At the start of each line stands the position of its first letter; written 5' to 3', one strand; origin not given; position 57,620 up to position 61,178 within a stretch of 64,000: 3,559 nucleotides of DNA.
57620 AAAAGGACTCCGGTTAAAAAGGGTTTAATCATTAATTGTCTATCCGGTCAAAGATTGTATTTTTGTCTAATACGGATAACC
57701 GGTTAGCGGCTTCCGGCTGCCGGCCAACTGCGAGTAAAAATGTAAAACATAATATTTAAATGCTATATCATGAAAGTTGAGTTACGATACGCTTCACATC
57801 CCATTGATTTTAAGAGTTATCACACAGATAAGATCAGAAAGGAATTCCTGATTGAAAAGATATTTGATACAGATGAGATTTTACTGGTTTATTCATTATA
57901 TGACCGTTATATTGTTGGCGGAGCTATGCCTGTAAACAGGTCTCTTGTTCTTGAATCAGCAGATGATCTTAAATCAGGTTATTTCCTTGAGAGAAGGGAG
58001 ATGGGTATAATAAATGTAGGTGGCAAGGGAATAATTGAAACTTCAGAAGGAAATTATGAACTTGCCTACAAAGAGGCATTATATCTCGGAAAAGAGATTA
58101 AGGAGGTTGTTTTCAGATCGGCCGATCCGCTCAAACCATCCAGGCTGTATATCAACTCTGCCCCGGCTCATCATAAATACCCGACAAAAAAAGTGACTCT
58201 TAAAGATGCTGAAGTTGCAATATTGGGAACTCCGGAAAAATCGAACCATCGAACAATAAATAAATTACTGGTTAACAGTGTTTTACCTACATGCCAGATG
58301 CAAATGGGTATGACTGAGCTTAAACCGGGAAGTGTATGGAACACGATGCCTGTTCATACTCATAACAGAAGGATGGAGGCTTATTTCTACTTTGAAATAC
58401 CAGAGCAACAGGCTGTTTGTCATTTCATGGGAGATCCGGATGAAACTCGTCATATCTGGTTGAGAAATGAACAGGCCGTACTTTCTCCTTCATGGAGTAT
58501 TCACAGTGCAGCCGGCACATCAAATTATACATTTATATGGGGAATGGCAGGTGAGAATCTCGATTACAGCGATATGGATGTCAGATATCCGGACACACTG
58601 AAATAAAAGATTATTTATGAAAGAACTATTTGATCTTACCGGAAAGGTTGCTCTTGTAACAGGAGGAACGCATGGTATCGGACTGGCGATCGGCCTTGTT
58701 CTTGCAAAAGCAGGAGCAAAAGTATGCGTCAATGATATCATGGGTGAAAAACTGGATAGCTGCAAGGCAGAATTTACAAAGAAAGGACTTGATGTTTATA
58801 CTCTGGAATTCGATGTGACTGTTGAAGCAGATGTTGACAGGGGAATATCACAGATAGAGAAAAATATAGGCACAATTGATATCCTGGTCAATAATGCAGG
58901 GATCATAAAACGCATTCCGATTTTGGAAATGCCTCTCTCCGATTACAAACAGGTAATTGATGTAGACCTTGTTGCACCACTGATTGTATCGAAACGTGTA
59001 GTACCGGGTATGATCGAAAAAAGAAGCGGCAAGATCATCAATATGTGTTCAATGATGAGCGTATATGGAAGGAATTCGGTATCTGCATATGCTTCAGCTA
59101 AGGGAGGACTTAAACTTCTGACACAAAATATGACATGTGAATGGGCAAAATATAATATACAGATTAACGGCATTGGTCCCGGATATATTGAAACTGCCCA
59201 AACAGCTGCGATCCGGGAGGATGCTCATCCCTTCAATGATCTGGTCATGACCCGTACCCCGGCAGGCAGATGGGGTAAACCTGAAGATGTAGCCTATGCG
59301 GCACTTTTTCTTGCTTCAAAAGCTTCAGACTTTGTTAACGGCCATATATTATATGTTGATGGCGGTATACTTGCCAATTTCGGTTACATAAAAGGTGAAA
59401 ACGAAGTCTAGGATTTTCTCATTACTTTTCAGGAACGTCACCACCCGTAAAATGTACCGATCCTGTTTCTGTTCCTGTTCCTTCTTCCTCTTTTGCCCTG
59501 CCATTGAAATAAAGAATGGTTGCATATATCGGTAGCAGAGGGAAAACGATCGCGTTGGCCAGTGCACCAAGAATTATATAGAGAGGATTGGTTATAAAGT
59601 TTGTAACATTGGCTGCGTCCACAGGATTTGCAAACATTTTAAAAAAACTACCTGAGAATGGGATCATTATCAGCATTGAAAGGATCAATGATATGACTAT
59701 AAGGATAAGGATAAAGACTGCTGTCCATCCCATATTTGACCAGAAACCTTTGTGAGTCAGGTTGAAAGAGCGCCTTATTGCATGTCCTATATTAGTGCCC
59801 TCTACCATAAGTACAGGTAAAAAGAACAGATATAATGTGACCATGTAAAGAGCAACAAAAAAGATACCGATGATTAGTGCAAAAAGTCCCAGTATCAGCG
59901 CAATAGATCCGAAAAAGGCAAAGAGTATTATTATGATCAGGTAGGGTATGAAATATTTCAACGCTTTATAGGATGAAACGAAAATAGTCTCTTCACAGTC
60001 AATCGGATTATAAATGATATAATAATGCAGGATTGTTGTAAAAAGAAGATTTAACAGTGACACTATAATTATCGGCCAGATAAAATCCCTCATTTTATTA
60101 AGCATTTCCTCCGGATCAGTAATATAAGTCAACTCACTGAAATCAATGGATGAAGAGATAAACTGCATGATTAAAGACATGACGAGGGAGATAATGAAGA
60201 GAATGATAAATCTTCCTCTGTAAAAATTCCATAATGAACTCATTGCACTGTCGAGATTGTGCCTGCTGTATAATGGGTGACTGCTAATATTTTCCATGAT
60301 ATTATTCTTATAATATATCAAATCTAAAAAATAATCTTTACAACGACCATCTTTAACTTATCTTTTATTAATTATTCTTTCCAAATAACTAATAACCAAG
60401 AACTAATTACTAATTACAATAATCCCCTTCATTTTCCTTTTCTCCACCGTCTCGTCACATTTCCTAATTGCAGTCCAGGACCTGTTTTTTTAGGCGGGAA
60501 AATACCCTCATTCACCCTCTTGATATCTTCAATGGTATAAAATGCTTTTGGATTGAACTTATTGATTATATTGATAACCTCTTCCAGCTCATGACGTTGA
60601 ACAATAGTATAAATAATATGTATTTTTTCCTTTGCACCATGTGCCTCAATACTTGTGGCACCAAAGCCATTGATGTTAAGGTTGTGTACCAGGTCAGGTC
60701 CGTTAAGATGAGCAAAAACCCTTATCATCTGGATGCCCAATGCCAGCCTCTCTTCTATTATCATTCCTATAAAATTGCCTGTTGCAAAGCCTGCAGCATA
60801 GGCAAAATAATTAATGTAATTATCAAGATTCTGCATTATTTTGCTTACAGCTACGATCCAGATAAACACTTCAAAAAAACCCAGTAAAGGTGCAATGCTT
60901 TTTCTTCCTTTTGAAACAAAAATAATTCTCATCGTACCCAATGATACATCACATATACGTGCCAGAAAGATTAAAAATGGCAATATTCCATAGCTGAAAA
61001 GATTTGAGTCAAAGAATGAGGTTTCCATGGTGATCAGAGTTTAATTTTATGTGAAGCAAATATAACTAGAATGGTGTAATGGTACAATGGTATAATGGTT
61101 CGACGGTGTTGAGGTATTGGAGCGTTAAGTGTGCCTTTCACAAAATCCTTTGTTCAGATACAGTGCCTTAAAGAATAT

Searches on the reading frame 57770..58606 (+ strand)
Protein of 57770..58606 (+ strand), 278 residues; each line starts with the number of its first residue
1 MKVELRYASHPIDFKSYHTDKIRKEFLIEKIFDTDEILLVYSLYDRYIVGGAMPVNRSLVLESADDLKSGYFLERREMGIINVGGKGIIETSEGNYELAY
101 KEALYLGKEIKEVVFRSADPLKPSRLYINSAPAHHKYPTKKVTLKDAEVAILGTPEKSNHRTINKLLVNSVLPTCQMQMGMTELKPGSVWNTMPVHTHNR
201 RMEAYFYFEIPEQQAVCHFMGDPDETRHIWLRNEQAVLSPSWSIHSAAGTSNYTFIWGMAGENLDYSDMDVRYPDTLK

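Call 74: search_protein_families(library=pfam, proteins=[window:57770-58606:+], max_evalue=0.0001)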
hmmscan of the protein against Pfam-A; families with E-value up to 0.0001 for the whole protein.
window:57770-58606:+ (278 aa): 1 family
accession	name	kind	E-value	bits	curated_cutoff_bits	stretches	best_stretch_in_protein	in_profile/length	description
PF04962.18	KduI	-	7.6e-29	101.3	23.9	1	66-263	38-248/262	KduI/IolB family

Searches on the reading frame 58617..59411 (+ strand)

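Call 74: search_protein_families(library=pfam, proteins=[window:58617-59411:+], max_evalue=0.0001)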
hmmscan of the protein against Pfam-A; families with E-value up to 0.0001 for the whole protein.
window:58617-59411:+ (264 aa): 4 families
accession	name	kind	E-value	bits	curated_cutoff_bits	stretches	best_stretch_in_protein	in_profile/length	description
PF13561.12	adh_short_C2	-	1.5e-55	188.8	27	1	19-251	6-235/236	Enoyl-(Acyl carrier protein) reductase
PF00106.31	adh_short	-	1.2e-54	185.2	26.6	1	10-202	1-193/195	short chain dehydrogenase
PF08659.16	KR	-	2.9e-11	44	22.6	1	12-163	3-154/180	KR domain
PF23441.1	SDR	-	3.3e-06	27.1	27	1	11-252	9-256/258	SDR-like rossmann domain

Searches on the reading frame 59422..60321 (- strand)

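Call 74: search_protein_families(library=pfam, proteins=[window:59422-60321:-], max_evalue=0.0001)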
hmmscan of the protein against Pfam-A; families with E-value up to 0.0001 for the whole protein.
window:59422-60321:- (299 aa): 1 family
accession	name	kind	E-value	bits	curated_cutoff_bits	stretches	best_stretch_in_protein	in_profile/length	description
PF10110.14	GPDPase_memb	-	1.2e-05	24.6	29.6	1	148-220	165-239/321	Membrane domain of glycerophosphoryl diester phosphodiesterase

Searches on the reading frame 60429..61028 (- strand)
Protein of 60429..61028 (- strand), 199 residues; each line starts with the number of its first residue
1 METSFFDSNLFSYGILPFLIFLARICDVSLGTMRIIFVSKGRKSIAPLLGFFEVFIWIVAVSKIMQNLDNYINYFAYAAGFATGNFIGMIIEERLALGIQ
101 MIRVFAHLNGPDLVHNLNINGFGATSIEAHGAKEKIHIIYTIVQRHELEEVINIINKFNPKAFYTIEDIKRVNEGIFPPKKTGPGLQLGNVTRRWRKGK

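Call 74: search_protein_families(library=pfam, proteins=[window:60429-61028:-], max_evalue=0.0001)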
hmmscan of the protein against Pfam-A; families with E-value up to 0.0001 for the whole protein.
window:60429-61028:- (199 aa): 2 families
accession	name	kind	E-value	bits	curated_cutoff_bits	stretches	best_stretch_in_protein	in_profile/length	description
PF18955.5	DUF5698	-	4.6e-26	91.5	27.5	1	32-89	1-58/58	Domain of unknown function (DUF5698)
PF10035.14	DUF2179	-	2.8e-13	49.9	22.8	1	122-172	1-53/55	Uncharacterized protein conserved in bacteria (DUF2179)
